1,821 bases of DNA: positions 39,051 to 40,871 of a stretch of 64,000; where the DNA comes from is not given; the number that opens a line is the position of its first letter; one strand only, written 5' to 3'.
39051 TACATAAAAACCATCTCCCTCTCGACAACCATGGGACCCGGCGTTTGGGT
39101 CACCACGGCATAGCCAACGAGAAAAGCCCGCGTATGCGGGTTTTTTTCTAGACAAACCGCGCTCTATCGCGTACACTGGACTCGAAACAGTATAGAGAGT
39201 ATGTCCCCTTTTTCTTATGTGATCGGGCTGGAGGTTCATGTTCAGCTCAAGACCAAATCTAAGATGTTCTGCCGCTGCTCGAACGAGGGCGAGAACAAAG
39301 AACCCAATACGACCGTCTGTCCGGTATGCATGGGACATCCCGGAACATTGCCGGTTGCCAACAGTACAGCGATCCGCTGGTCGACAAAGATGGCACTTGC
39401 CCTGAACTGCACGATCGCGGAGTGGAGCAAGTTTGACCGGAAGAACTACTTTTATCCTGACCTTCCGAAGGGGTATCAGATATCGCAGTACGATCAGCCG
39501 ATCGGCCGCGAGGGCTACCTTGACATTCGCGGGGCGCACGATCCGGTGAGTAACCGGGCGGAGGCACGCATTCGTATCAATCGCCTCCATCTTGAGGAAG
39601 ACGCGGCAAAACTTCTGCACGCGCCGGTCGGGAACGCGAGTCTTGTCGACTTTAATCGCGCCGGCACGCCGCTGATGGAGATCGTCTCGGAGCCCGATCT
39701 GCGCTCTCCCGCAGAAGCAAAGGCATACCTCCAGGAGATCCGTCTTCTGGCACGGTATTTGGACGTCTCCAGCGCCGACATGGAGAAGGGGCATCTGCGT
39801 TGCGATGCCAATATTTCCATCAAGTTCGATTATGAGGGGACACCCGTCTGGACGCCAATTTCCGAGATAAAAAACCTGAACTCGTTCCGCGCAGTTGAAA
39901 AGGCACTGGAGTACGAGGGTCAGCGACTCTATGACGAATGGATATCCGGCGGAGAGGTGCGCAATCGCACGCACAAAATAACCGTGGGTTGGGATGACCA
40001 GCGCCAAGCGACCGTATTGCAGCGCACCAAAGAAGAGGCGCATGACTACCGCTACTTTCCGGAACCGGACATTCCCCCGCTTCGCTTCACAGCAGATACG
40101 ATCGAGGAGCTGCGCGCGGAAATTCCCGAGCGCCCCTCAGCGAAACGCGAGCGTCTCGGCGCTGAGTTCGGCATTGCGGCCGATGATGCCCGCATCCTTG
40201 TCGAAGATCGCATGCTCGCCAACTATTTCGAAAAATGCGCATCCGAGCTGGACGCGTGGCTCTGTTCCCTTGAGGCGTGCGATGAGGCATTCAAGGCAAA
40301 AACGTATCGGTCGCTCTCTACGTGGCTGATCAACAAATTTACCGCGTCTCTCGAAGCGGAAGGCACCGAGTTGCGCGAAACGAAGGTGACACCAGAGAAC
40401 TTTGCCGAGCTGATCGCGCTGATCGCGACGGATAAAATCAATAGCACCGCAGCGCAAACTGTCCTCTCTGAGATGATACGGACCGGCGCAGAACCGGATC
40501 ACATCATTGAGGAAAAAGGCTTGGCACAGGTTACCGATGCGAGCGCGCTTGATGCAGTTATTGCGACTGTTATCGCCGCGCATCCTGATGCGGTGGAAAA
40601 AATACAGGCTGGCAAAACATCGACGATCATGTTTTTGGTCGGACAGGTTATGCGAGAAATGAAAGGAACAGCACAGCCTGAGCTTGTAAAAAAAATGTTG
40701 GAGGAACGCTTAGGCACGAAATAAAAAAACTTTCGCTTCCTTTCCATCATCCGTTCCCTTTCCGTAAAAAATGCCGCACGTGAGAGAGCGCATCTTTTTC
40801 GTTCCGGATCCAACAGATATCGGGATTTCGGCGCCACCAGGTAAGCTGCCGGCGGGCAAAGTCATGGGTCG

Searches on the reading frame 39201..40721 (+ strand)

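Call 36: search_protein_families(library=pfam, proteins=[window:39201-40721:+], max_evalue=0.00001)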
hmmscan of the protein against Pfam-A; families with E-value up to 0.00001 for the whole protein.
window:39201-40721:+ (507 aa): 2 families
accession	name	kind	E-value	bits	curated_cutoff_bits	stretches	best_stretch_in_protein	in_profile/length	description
PF02934.20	GatB_N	-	3.4e-111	371.3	23.4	1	7-302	2-277/277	GatB/GatE catalytic domain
PF02637.23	GatB_Yqey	-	3.7e-43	147.4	27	1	363-504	6-148/148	GatB domain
